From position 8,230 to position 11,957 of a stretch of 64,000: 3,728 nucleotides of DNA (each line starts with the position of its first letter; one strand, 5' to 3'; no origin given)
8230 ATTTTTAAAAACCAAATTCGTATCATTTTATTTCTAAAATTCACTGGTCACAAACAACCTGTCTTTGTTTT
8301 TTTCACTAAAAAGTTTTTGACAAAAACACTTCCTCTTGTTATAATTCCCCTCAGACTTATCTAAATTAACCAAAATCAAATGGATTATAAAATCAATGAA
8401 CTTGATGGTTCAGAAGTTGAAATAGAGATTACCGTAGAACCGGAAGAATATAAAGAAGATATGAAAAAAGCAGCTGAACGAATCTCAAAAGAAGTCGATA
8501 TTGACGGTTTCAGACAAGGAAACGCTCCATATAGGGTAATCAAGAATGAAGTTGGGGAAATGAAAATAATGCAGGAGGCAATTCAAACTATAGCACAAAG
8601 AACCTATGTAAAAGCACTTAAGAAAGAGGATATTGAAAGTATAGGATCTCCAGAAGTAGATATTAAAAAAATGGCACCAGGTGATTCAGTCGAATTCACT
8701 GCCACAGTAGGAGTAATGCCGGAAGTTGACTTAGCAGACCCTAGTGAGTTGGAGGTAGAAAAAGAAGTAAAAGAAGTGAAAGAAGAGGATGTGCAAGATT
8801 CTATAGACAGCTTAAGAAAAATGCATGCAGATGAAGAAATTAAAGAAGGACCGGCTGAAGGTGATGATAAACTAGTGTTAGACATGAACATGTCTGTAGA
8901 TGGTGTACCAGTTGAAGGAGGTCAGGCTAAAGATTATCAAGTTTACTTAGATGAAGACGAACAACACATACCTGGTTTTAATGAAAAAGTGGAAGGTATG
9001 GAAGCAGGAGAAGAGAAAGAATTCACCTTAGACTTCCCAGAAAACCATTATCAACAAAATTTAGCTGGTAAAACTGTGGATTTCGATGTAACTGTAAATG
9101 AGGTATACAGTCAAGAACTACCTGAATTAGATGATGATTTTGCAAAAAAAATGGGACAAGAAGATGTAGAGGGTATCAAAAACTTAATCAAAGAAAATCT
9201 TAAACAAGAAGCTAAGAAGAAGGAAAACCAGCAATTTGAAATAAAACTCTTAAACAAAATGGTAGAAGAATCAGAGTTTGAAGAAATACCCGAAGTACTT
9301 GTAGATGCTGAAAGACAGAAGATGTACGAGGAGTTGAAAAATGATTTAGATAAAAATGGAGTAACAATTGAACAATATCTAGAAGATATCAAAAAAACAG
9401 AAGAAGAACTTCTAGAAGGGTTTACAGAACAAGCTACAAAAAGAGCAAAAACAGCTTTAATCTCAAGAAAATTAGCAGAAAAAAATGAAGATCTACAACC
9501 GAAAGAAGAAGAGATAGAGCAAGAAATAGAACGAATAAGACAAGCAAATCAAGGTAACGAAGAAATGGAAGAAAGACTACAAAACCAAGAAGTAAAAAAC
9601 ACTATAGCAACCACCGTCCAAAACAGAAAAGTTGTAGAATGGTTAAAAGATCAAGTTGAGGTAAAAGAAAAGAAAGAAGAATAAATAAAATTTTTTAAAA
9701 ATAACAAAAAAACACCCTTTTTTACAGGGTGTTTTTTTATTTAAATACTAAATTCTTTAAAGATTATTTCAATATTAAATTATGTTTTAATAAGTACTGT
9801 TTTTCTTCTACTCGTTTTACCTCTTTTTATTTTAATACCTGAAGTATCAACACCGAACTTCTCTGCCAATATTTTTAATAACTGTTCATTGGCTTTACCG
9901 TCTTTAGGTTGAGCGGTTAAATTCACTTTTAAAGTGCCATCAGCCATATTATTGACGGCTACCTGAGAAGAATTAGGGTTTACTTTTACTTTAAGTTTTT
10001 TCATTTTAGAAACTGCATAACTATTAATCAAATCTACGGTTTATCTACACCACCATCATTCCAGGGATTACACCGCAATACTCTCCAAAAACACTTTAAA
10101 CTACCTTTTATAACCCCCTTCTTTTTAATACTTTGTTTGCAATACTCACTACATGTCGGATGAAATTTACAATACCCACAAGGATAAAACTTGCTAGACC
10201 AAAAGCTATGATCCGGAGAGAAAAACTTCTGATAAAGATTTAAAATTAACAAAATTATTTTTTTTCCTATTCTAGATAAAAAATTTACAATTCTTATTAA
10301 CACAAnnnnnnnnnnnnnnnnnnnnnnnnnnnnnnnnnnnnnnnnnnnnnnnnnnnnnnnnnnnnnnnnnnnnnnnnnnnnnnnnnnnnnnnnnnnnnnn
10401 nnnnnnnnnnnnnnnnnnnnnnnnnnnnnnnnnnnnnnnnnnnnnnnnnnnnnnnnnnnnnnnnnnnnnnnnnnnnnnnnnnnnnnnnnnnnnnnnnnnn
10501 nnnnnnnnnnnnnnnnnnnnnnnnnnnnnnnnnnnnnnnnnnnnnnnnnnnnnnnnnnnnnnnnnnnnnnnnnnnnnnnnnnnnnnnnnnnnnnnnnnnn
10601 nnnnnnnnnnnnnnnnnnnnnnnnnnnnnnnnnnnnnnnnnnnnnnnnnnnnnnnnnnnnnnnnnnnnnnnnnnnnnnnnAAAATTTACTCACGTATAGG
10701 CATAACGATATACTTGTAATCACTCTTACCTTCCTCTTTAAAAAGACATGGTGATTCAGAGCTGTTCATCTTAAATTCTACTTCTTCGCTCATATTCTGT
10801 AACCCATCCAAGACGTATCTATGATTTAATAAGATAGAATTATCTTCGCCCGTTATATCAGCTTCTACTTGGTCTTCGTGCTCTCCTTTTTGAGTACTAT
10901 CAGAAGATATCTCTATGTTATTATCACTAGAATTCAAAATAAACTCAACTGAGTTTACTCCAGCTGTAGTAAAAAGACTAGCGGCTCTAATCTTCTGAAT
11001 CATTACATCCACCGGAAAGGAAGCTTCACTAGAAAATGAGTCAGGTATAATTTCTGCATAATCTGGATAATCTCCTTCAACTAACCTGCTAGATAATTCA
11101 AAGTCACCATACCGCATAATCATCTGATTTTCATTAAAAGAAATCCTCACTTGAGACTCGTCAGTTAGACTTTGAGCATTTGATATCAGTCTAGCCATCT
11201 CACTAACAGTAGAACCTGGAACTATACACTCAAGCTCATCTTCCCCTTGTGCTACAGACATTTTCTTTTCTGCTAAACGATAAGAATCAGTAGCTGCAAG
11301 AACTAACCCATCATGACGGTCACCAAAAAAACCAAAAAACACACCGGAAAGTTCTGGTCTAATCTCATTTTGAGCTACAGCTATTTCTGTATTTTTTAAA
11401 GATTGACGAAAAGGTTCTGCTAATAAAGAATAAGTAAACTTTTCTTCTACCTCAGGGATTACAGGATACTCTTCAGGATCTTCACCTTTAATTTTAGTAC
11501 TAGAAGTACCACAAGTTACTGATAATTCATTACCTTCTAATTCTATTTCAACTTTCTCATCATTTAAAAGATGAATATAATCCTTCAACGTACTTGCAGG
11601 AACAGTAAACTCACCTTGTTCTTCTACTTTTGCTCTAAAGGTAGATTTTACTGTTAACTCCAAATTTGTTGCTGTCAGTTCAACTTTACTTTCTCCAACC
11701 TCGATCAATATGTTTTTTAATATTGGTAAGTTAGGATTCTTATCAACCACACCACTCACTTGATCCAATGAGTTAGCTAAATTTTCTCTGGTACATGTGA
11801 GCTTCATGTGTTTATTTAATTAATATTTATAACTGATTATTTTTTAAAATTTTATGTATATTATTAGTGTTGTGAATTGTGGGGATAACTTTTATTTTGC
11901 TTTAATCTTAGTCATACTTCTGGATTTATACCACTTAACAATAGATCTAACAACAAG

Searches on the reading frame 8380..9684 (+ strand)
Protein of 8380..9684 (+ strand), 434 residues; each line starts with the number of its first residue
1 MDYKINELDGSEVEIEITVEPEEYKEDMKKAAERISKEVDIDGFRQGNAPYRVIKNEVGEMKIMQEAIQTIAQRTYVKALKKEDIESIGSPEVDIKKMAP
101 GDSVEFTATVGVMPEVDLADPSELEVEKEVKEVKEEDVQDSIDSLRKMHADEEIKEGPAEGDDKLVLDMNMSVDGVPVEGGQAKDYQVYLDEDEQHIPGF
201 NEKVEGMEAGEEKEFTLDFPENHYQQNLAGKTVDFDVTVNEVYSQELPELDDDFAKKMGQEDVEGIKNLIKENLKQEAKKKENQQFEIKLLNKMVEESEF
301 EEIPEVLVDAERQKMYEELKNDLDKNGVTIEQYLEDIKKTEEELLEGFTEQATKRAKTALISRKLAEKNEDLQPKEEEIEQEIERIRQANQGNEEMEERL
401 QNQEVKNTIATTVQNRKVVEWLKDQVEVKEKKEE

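Call 12: search_protein_families(library=pfam, proteins=[window:8380-9684:+])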
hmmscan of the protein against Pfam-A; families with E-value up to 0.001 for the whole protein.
window:8380-9684:+ (434 aa): 3 families
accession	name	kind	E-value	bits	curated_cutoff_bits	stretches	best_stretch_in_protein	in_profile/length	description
PF05697.18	Trigger_N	-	7.2e-37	127.3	22.2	1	1-145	1-144/144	Bacterial trigger factor protein (TF)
PF05698.19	Trigger_C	-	2.4e-24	86.7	22.7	1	263-423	2-161/162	Bacterial trigger factor protein (TF) C-terminus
PF00254.34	FKBP_C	-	4.7e-09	36.9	21.1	1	159-239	5-93/94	FKBP-type peptidyl-prolyl cis-trans isomerase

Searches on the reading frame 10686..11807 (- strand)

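Call 12: search_protein_families(library=pfam, proteins=[window:10686-11807:-])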
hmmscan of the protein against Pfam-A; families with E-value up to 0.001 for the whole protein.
window:10686-11807:- (373 aa): 3 families
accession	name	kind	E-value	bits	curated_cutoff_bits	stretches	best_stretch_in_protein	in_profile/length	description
PF00712.24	DNA_pol3_beta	-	8.2e-39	132.9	24.4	1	1-118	1-120/120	DNA polymerase III beta subunit, N-terminal domain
PF02767.21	DNA_pol3_beta_2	-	4.9e-30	104.6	27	2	131-249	5-116/116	DNA polymerase III beta subunit, central domain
PF02768.20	DNA_pol3_beta_3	-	1.3e-19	70.6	27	1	252-372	2-121/121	DNA polymerase III beta subunit, C-terminal domain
